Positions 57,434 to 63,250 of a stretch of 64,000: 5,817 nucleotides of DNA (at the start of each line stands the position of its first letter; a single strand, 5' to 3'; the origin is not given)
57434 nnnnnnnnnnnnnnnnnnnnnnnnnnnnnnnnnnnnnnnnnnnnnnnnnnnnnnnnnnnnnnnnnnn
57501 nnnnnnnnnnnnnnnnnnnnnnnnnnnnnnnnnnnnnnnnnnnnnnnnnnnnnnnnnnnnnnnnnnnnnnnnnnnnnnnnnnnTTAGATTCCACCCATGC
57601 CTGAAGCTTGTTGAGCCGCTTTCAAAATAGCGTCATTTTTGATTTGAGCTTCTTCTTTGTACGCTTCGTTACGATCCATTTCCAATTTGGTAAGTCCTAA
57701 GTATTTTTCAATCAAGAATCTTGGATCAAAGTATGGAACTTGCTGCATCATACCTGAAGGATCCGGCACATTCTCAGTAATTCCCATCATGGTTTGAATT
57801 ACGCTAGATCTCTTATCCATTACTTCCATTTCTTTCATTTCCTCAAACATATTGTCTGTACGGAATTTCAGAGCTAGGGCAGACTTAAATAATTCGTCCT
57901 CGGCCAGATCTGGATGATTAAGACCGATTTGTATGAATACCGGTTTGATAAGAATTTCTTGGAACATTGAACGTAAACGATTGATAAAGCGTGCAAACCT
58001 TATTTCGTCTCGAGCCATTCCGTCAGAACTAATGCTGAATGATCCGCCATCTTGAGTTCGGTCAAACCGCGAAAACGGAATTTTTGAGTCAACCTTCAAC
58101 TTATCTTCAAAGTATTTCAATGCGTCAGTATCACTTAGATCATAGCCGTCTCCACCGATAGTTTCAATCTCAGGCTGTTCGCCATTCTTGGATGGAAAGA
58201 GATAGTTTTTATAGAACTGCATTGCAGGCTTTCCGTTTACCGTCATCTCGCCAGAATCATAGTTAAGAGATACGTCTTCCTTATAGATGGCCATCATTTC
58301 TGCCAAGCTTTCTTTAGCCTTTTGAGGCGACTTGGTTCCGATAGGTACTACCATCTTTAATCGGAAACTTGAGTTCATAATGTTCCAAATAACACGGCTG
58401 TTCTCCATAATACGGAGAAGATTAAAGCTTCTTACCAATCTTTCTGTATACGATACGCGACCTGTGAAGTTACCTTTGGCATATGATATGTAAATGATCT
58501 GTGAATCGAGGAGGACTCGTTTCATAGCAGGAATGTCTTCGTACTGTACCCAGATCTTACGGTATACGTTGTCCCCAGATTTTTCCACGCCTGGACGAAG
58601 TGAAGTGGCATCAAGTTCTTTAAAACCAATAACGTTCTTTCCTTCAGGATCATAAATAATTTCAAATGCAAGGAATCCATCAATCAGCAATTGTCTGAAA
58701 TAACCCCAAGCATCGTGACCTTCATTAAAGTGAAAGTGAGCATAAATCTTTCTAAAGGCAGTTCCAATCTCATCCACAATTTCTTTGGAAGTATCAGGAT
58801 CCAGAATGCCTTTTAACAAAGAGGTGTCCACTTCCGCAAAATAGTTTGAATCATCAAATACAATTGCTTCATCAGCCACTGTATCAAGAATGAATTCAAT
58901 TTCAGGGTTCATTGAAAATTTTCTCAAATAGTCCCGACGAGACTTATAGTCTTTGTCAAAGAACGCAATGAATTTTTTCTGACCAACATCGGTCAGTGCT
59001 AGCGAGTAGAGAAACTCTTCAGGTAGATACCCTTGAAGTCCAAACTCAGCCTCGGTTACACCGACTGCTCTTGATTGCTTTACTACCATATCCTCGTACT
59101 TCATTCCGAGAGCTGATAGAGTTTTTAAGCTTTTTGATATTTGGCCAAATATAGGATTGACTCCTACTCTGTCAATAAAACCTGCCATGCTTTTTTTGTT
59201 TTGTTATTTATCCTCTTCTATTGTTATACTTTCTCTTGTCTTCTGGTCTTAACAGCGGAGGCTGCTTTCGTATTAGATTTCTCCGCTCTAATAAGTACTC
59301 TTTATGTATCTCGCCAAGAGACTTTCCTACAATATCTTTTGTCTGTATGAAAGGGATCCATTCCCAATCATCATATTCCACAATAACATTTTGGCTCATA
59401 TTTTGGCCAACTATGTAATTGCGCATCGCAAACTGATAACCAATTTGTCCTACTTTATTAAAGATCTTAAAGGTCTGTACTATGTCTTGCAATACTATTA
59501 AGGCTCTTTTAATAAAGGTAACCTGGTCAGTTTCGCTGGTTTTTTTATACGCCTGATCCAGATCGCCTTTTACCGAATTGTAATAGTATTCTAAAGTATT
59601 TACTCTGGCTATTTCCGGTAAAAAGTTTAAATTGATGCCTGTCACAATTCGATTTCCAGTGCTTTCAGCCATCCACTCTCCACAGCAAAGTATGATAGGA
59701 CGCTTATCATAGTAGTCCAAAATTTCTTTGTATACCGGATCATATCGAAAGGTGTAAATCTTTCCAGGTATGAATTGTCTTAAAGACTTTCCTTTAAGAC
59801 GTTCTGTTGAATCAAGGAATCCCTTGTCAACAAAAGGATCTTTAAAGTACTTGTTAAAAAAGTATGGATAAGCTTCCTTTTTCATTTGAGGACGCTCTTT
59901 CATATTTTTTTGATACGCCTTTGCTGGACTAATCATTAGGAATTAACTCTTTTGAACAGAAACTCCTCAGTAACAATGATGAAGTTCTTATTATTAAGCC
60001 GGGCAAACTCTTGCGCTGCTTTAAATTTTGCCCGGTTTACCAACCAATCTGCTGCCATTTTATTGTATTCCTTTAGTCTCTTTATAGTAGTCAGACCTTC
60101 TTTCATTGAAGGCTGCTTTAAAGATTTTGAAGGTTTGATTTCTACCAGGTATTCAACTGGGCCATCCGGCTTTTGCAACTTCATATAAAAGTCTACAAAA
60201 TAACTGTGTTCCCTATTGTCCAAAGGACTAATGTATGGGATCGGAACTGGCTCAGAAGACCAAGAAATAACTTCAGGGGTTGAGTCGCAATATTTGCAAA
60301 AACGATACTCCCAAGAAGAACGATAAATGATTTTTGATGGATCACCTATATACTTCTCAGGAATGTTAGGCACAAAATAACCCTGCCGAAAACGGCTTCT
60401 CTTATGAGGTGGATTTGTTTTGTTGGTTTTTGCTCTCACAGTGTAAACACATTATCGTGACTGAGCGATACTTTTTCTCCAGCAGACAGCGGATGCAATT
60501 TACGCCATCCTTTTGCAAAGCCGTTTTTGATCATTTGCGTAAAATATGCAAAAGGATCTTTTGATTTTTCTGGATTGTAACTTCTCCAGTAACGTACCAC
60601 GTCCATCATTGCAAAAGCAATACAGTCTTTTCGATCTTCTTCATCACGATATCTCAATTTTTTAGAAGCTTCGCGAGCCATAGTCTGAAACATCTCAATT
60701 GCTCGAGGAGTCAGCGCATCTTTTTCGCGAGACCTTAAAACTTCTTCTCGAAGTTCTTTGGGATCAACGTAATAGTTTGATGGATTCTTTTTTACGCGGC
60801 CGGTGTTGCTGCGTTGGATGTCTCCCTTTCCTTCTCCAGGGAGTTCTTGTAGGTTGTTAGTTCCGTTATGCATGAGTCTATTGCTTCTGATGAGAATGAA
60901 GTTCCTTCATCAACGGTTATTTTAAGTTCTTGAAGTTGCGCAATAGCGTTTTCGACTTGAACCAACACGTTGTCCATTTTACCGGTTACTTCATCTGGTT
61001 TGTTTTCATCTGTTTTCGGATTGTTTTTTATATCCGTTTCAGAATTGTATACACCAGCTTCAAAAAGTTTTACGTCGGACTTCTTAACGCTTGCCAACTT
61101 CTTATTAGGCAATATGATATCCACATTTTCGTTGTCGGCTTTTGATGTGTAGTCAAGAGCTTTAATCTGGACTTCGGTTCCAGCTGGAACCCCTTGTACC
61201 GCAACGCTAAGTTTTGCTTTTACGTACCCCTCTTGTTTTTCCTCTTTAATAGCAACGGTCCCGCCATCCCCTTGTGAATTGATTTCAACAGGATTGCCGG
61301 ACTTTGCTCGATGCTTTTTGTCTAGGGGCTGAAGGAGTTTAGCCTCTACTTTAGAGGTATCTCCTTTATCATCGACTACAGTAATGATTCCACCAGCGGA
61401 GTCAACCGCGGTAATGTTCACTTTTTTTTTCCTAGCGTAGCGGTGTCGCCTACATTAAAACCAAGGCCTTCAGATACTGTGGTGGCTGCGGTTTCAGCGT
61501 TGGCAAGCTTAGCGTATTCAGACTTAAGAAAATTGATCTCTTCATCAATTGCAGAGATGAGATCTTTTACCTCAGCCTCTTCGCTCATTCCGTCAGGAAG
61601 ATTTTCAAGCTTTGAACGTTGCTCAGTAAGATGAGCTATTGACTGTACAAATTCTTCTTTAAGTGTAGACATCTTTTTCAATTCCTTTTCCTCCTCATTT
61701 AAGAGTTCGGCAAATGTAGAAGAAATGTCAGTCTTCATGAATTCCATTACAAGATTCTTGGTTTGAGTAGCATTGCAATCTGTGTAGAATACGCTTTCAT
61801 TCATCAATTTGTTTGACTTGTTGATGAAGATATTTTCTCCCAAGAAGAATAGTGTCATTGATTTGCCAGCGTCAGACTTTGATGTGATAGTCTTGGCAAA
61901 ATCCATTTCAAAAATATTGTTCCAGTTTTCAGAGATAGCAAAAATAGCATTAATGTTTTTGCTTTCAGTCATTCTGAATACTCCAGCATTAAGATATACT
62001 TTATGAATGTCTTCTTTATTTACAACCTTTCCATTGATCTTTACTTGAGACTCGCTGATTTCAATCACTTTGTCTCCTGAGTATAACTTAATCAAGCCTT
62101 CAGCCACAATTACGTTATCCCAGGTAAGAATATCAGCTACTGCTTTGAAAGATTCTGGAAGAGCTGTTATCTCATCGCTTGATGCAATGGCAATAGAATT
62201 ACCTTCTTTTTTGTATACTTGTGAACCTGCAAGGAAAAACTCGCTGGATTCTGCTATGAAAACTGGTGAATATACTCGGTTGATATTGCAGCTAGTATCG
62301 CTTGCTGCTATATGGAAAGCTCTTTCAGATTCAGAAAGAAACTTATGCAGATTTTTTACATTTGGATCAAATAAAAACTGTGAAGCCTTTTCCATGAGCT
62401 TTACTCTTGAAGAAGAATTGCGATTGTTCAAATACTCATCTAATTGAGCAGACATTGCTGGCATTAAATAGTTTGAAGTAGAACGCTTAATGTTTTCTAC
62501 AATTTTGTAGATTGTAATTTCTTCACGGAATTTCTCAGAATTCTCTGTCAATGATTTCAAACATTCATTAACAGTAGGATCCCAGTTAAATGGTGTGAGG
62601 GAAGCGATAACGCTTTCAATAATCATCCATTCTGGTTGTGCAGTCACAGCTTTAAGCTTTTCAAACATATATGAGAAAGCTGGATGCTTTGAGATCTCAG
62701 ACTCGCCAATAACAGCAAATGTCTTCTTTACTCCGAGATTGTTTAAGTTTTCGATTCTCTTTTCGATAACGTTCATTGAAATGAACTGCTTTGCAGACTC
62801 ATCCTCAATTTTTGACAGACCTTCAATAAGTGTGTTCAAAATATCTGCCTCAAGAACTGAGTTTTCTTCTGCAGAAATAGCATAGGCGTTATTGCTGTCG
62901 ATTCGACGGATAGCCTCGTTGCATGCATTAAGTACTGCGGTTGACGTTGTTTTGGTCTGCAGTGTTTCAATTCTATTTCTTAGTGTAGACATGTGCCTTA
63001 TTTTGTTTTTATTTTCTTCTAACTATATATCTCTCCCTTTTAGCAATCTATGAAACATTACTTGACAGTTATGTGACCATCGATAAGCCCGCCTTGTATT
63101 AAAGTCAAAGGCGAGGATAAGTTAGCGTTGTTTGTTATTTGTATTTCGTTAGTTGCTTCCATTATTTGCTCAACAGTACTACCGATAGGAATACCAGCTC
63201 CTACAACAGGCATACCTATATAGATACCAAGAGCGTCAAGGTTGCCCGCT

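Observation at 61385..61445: Canonical -1 frameshift site that joins a split beta-barrel domain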

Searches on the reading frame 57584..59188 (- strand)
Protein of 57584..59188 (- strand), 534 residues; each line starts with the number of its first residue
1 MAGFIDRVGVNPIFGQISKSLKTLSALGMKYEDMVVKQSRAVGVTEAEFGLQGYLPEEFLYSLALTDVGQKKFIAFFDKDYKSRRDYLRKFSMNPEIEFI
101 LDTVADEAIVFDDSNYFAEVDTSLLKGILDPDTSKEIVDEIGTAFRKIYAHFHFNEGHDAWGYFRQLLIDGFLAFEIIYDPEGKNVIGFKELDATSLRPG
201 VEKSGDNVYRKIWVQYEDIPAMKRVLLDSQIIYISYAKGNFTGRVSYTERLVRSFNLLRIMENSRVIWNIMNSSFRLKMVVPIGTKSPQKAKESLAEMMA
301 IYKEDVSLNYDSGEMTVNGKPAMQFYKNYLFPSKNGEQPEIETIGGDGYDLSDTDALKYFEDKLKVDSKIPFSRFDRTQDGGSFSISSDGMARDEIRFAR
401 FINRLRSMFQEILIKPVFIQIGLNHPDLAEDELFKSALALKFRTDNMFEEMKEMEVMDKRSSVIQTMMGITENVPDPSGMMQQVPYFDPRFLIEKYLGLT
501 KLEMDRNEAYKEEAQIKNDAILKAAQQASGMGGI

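Call 9: search_protein_families(library=phrogs, proteins=[window:57584-59188:-], max_evalue=0.01)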
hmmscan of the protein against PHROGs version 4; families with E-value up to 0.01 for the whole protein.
window:57584-59188:- (534 aa): 1 family
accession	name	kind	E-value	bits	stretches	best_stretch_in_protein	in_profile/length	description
phrog_213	-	head and packaging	8.2e-62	210.5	1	82-520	61-502/528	portal protein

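Call 10: search_protein_families(library=pfam, proteins=[window:57584-59188:-], max_evalue=0.01)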
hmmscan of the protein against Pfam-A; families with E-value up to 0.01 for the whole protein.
window:57584-59188:- (534 aa): 1 family
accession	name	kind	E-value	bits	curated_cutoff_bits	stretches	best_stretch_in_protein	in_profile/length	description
PF07230.16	Portal_T4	-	7.6e-64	216.5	22.9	1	85-510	5-429/433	Bacteriophage T4-like portal protein (Gp20)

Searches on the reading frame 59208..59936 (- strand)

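Call 9: search_protein_families(library=phrogs, proteins=[window:59208-59936:-], max_evalue=0.01)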
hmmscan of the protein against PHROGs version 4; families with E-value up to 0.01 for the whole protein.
window:59208-59936:- (242 aa): 1 family
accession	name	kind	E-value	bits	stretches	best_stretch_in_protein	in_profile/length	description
phrog_429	-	DNA, RNA and nucleotide metabolism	2.3e-17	64.5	1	14-214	35-198/210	DNA end protector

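Call 10: search_protein_families(library=pfam, proteins=[window:59208-59936:-], max_evalue=0.01)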
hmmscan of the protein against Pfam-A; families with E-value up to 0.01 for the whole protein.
window:59208-59936:- (242 aa): 0 families

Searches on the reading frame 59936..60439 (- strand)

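Call 9: search_protein_families(library=phrogs, proteins=[window:59936-60439:-], max_evalue=0.01)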
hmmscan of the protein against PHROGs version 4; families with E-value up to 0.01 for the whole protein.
window:59936-60439:- (167 aa): 5 families
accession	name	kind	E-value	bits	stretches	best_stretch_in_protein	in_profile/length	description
phrog_218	-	connector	1.3e-49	169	1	17-164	3-144/148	head closure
phrog_14892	-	connector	1.8e-21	77.7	1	49-162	2-111/117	head closure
phrog_15137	-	DNA, RNA and nucleotide metabolism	5e-07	30.5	1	35-103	125-188/236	endonuclease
phrog_22215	-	unknown function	6.6e-06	27.1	1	36-154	214-322/324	-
phrog_15427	-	DNA, RNA and nucleotide metabolism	0.00076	20.2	0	37-108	162-223/270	endonuclease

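Call 10: search_protein_families(library=pfam, proteins=[window:59936-60439:-], max_evalue=0.01)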
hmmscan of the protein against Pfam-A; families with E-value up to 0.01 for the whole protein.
window:59936-60439:- (167 aa): 1 family
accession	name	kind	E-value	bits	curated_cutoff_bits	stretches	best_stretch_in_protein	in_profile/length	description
PF08722.17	Tn7_TnsA-like_N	-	5.3e-20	72.2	26.5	1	55-158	2-85/85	TnsA-like endonuclease N terminal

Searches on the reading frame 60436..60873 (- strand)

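Call 9: search_protein_families(library=phrogs, proteins=[window:60436-60873:-], max_evalue=0.01)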
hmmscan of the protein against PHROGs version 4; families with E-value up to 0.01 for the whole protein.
window:60436-60873:- (145 aa): 2 families
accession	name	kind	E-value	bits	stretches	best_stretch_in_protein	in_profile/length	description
phrog_234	-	transcription regulation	1.9e-13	51.9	1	32-121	7-107/181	late sigma transcription factor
phrog_12791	-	transcription regulation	0.0043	17.3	1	60-120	171-240/286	sigma factor for late transcription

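Call 10: search_protein_families(library=pfam, proteins=[window:60436-60873:-], max_evalue=0.01)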
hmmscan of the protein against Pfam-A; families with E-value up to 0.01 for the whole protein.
window:60436-60873:- (145 aa): 1 family
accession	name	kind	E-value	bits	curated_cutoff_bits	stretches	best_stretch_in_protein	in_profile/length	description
PF04542.20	Sigma70_r2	-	0.0001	22.5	24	1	72-125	15-67/71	Sigma-70 region 2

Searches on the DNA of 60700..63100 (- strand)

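Call 8: search_dna_similar(collection=phages, query=window:60700-63100:-, mode=distant, max_rows=30)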
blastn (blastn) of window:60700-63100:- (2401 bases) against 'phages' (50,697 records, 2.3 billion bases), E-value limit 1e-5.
No match.
